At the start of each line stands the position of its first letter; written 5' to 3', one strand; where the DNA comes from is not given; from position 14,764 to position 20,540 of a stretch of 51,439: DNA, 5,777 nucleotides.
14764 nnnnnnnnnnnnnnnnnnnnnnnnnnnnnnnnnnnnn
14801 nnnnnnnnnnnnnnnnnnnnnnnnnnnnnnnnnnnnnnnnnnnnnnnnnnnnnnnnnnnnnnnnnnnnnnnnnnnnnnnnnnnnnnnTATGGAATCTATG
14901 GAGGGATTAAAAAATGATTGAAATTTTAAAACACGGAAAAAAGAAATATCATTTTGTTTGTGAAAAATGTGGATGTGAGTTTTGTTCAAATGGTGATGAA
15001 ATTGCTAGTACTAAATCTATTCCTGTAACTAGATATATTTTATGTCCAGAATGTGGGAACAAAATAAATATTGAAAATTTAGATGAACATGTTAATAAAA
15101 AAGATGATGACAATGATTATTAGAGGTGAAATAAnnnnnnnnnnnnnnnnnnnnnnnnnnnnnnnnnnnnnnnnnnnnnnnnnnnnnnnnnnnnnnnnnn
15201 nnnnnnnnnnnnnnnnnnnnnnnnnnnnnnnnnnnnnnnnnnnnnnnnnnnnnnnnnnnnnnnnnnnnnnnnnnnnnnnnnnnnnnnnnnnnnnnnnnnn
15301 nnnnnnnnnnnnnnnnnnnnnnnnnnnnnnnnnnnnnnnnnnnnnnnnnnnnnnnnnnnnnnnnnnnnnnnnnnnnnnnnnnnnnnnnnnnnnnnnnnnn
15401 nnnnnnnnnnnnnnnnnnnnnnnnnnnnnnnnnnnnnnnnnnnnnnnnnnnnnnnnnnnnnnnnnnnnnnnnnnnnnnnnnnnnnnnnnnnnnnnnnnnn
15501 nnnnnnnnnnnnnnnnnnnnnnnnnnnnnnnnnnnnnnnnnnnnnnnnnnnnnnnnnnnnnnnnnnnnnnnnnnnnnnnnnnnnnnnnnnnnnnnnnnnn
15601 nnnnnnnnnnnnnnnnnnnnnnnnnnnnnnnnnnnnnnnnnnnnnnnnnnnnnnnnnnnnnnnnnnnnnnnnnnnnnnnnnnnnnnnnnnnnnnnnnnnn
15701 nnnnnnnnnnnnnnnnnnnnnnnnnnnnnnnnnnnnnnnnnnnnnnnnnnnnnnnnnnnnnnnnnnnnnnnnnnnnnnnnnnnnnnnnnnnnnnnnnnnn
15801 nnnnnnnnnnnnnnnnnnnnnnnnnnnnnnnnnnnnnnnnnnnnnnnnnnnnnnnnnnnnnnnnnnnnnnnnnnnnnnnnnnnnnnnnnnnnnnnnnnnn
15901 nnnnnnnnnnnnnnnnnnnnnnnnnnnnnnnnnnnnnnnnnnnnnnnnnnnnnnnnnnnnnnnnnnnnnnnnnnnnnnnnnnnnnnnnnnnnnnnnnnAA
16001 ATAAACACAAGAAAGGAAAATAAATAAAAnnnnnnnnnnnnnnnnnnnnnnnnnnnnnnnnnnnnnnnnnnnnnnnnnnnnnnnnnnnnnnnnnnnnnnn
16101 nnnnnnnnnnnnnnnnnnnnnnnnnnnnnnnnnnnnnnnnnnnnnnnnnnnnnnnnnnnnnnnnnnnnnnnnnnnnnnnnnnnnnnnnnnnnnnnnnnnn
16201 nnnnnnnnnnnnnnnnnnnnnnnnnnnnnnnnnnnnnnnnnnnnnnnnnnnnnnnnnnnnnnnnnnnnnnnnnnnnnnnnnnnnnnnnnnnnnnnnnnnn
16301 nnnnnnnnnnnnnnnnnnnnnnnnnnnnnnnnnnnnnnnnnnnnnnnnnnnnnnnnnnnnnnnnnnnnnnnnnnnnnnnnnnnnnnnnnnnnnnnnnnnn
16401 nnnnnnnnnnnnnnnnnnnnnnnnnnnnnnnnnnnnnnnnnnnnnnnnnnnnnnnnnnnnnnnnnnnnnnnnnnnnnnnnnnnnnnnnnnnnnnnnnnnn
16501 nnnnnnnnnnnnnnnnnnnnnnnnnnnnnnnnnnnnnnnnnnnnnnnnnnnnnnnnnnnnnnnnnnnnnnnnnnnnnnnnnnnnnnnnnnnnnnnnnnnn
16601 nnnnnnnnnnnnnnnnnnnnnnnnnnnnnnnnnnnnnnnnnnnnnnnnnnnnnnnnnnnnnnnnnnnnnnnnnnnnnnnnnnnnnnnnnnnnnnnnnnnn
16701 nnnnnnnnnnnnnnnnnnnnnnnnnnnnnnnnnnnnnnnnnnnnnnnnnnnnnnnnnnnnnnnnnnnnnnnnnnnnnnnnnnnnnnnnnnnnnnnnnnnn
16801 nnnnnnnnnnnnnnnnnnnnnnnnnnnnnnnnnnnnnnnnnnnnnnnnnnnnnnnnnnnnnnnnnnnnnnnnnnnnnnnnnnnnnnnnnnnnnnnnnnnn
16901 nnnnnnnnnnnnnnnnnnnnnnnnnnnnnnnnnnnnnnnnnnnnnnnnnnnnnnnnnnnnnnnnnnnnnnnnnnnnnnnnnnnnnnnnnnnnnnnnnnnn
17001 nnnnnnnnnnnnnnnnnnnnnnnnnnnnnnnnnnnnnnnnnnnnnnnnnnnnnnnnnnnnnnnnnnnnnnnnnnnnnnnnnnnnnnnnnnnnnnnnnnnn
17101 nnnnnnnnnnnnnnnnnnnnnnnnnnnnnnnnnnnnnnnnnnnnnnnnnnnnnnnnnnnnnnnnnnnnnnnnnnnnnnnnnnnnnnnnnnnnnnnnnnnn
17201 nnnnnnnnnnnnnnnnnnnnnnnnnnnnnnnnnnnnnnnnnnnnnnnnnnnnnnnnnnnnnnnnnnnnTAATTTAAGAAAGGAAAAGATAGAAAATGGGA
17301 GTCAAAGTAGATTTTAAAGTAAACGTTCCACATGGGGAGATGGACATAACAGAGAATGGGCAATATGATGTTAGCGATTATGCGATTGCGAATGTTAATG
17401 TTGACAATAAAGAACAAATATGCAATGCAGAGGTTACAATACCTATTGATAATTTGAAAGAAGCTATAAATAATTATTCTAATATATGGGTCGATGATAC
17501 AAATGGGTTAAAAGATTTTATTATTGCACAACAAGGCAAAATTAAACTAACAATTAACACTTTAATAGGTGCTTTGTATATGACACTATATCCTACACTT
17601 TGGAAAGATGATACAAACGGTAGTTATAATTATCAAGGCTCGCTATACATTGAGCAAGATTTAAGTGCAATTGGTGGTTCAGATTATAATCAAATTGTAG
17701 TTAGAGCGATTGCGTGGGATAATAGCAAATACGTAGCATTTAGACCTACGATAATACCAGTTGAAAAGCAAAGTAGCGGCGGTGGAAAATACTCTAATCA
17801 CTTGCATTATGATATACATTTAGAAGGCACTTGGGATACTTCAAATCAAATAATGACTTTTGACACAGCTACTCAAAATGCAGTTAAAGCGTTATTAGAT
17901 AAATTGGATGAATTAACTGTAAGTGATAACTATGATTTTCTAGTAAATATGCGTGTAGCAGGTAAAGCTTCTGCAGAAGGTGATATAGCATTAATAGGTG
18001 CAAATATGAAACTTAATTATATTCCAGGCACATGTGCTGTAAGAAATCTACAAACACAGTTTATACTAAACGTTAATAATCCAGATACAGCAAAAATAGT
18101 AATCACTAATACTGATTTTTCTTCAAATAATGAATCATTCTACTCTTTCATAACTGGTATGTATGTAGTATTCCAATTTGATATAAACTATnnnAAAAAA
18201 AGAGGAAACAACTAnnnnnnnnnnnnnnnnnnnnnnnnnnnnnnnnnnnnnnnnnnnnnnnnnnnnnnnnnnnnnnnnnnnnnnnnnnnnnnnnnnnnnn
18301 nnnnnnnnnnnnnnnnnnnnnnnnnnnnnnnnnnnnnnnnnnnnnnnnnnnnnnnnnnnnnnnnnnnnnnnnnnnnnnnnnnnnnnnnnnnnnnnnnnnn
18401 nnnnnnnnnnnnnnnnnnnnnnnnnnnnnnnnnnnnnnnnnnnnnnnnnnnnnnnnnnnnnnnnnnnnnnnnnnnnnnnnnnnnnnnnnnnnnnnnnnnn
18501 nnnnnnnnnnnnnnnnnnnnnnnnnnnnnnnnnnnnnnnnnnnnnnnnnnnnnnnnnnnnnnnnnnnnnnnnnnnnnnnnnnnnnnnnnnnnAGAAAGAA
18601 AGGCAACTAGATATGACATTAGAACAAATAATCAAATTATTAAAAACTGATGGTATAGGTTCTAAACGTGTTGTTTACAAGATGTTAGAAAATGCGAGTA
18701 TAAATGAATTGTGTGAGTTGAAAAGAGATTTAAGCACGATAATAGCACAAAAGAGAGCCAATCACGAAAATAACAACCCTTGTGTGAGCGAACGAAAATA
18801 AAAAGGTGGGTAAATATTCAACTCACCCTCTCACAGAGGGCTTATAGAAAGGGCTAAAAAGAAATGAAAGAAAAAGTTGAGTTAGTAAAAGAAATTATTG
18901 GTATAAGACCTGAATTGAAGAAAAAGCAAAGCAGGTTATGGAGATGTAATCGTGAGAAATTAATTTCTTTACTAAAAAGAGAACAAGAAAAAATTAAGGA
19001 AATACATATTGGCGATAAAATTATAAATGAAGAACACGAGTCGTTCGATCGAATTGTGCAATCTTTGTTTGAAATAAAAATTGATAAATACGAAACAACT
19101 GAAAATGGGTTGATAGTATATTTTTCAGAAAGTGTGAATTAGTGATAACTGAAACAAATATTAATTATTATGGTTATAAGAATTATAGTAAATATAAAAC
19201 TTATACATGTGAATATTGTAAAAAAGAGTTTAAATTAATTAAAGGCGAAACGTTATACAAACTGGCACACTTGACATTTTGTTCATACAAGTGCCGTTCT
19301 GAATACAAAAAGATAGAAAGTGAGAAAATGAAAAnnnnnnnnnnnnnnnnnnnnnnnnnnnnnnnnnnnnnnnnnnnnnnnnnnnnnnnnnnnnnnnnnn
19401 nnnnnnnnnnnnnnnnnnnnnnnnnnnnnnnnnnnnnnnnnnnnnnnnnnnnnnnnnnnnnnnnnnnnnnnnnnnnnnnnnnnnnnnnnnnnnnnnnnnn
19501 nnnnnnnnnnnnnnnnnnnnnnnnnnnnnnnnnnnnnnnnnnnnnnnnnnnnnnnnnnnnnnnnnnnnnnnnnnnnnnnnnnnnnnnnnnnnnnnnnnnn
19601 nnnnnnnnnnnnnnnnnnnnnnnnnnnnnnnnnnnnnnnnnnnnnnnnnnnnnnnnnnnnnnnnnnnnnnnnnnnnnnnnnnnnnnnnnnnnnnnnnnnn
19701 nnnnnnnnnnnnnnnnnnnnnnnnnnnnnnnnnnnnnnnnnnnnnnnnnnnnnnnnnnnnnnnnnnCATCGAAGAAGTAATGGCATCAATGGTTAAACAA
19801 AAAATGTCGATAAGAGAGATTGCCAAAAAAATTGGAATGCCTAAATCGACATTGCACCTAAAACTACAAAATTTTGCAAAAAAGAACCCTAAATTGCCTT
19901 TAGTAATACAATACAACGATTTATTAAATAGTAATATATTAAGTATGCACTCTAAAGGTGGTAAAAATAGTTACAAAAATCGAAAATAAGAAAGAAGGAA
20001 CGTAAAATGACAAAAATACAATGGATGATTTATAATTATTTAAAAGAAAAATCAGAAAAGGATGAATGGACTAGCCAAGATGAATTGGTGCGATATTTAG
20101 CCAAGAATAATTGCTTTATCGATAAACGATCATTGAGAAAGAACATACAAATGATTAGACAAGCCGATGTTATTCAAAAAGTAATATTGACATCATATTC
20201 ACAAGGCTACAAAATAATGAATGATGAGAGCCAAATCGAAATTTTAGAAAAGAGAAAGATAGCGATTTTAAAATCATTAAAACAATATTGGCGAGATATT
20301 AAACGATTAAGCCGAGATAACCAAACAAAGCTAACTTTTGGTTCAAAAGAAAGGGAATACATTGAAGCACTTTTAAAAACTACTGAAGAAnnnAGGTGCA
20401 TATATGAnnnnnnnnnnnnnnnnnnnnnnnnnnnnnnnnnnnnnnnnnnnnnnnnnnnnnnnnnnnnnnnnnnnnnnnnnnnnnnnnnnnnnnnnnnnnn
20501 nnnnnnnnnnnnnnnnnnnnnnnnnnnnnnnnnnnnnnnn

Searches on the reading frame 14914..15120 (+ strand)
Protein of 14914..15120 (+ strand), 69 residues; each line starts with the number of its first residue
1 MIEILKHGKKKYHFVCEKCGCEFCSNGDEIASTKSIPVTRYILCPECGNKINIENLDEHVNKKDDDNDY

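Call 12: search_protein_families(library=phrogs, proteins=[window:14914-15120:+], max_evalue=0.01)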
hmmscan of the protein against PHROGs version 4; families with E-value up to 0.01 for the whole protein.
window:14914-15120:+ (69 aa): 7 families
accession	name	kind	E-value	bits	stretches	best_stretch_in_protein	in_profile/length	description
phrog_2834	-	unknown function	0.00051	20.9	1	3-57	6-65/78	-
phrog_35467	-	unknown function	0.00087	20.2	1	9-53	28-72/157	-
phrog_5602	-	unknown function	0.0013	19.4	1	8-59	13-60/60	-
phrog_6422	-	moron, auxiliary metabolic gene and host takeover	0.0015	19.9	1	13-66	7-54/120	Lar-like restriction alleviation protein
phrog_6849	-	unknown function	0.0033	18.5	1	6-34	14-42/56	-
phrog_17873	-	unknown function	0.0053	18.1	0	1-24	1-24/69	-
phrog_15827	-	unknown function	0.0075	17.5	1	13-55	7-46/73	-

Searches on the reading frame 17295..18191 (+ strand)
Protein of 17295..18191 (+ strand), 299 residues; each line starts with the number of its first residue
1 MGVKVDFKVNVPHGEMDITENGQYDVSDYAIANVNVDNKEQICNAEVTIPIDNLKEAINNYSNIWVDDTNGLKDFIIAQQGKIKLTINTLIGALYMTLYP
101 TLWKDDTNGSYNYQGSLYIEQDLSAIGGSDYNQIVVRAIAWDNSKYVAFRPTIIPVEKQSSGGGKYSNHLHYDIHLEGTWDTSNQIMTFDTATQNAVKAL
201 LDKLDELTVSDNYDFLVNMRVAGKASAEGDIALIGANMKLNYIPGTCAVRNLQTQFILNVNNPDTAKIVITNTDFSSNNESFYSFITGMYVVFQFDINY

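Call 12: search_protein_families(library=phrogs, proteins=[window:17295-18191:+], max_evalue=0.01)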
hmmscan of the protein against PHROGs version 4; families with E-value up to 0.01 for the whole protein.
window:17295-18191:+ (299 aa): 1 family
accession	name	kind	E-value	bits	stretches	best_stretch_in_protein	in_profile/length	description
phrog_4178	-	tail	0.0036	18.5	0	185-279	14-97/105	major tail protein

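Call 41: search_protein_families(library=padloc, max_evalue=0.01, proteins=[window:17295-18191:+])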
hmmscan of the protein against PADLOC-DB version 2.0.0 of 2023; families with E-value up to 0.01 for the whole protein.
window:17295-18191:+ (299 aa): 1 family
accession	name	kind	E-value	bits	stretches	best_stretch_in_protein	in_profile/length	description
PDLC03802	RTasHel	-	0.0085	13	1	85-260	381-515/675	DRT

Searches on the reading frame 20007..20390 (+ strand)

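Call 12: search_protein_families(library=phrogs, proteins=[window:20007-20390:+], max_evalue=0.01)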
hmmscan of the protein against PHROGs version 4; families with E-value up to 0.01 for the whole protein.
window:20007-20390:+ (128 aa): 1 family
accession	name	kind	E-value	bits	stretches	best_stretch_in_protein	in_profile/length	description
phrog_13698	-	unknown function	0.0066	17.3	1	18-108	67-158/176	-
